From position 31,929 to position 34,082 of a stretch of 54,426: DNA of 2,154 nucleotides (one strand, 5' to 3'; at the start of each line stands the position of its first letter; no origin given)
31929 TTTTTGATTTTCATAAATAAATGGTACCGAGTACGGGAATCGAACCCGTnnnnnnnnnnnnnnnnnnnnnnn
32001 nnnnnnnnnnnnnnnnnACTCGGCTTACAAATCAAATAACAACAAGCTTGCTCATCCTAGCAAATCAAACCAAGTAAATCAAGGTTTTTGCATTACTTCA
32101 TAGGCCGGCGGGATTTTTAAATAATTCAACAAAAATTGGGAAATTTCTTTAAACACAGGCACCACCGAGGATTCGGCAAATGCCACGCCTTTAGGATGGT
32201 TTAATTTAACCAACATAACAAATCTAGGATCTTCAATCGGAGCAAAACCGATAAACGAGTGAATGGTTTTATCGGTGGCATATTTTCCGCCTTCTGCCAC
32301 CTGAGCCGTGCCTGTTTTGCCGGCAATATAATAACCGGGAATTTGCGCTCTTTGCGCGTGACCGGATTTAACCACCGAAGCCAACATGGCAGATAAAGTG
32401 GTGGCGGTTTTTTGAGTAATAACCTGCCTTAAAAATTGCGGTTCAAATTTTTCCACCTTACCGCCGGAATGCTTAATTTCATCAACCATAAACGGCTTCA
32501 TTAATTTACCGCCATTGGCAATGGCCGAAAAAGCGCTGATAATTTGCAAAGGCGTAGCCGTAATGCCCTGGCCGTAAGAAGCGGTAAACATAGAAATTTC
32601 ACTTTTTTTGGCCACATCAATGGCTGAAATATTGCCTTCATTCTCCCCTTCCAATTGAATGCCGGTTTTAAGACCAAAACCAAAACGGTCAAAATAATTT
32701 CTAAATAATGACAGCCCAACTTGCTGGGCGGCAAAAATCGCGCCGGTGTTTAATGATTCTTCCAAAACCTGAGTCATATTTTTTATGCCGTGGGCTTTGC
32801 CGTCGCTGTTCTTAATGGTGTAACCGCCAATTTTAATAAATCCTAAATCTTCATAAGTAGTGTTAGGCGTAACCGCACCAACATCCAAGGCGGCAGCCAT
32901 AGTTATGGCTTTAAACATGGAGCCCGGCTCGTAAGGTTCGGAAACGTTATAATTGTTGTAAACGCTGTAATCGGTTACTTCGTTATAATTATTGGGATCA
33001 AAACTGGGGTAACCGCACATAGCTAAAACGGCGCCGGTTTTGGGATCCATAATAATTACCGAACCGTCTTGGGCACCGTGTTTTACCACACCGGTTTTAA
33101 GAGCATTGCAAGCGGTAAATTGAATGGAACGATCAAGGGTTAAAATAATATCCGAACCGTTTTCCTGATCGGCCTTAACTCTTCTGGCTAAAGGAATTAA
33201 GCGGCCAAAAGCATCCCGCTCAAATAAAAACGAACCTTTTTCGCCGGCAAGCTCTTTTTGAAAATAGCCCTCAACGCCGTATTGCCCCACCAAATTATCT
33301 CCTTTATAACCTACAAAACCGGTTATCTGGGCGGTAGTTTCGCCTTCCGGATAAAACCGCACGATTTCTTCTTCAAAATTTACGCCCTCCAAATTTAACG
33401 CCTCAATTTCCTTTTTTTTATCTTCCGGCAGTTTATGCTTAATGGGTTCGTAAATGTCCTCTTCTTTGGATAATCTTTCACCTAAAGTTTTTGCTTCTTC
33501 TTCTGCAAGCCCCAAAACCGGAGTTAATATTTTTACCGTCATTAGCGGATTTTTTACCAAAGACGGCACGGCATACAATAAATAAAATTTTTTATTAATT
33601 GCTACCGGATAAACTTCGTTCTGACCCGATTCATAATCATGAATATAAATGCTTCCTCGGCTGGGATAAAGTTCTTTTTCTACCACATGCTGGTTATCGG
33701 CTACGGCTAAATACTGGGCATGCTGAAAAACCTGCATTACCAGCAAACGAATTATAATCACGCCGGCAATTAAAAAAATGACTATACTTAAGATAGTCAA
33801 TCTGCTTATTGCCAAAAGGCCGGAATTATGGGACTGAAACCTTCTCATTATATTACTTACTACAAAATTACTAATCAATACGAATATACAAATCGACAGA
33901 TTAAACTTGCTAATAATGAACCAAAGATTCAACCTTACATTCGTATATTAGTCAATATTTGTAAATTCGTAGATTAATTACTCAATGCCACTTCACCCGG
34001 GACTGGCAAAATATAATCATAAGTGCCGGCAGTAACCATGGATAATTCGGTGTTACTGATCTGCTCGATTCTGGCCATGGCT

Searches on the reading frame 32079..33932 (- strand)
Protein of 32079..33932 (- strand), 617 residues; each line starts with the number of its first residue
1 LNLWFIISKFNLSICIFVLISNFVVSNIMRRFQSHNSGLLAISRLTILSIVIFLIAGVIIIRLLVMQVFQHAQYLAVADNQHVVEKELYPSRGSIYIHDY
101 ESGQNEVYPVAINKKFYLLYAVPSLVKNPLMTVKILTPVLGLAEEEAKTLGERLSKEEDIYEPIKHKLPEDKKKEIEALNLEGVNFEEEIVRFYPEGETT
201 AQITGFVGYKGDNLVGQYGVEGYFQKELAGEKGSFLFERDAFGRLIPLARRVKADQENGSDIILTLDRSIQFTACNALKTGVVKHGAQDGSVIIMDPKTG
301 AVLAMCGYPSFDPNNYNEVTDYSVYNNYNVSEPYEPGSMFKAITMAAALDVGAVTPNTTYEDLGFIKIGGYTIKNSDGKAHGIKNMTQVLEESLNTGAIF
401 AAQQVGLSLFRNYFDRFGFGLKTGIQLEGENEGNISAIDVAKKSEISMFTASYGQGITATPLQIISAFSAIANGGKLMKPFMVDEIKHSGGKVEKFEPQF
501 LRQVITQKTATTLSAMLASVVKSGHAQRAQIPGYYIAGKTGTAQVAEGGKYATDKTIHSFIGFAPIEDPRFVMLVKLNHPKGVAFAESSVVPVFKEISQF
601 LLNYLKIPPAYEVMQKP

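Call 37: search_protein_families(library=pfam, proteins=[window:32079-33932:-], max_evalue=0.00001)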
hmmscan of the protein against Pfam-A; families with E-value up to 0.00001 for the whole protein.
window:32079-33932:- (617 aa): 2 families
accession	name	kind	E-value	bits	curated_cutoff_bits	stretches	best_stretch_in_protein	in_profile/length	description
PF00905.27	Transpeptidase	-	2.6e-76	257.1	22.1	1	290-598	1-298/299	Penicillin binding protein transpeptidase domain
PF03717.20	PBP_dimer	-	1.6e-13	51.9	24.4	1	89-246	3-176/180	Penicillin-binding Protein dimerisation domain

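Call 58: find_homologous_proteins(query=window:32079-33932:-, max_evalue=1e-50)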
Query window:32079-33932:- (617 aa): 5264 proteins with E <= 1e-50 among 8000 candidates; the best 120 are listed.
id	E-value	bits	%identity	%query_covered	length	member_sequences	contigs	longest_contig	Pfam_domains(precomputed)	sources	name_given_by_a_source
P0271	0.0e+0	1309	100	95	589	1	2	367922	PF03717.21,PF00905.28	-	-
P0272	6.7e-294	994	73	96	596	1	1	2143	PF03717.21,PF00905.28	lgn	-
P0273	2.3e-288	976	73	95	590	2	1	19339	PF03717.21,PF00905.28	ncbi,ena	-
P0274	1.3e-273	927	70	95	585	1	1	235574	PF03717.21,PF00905.28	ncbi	-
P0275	4.1e-266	902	68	95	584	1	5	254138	PF03717.21,PF00905.28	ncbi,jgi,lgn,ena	-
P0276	2.2e-261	887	69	95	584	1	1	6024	PF03717.21,PF00905.28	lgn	-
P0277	2.4e-261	887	68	94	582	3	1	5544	PF03717.21,PF00905.28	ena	-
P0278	9.8e-256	868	68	93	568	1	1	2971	PF03717.21,PF00905.28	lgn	-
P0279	1.1e-255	868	65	95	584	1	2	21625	PF03717.21,PF00905.28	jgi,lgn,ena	-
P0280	4.0e-255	866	65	95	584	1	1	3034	PF03717.21,PF00905.28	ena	-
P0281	2.5e-251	853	64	95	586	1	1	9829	PF03717.21,PF00905.28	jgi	jgi:cell division protein FtsI/penicillin-binding protein 2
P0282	1.2e-250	851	68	88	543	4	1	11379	PF03717.21,PF00905.28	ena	-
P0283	3.0e-248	843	64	94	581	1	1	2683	PF03717.21,PF00905.28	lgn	-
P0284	2.0e-247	841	65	94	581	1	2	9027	PF03717.21,PF00905.28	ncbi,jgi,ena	-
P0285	1.2e-243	828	64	94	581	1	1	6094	PF03717.21,PF00905.28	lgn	-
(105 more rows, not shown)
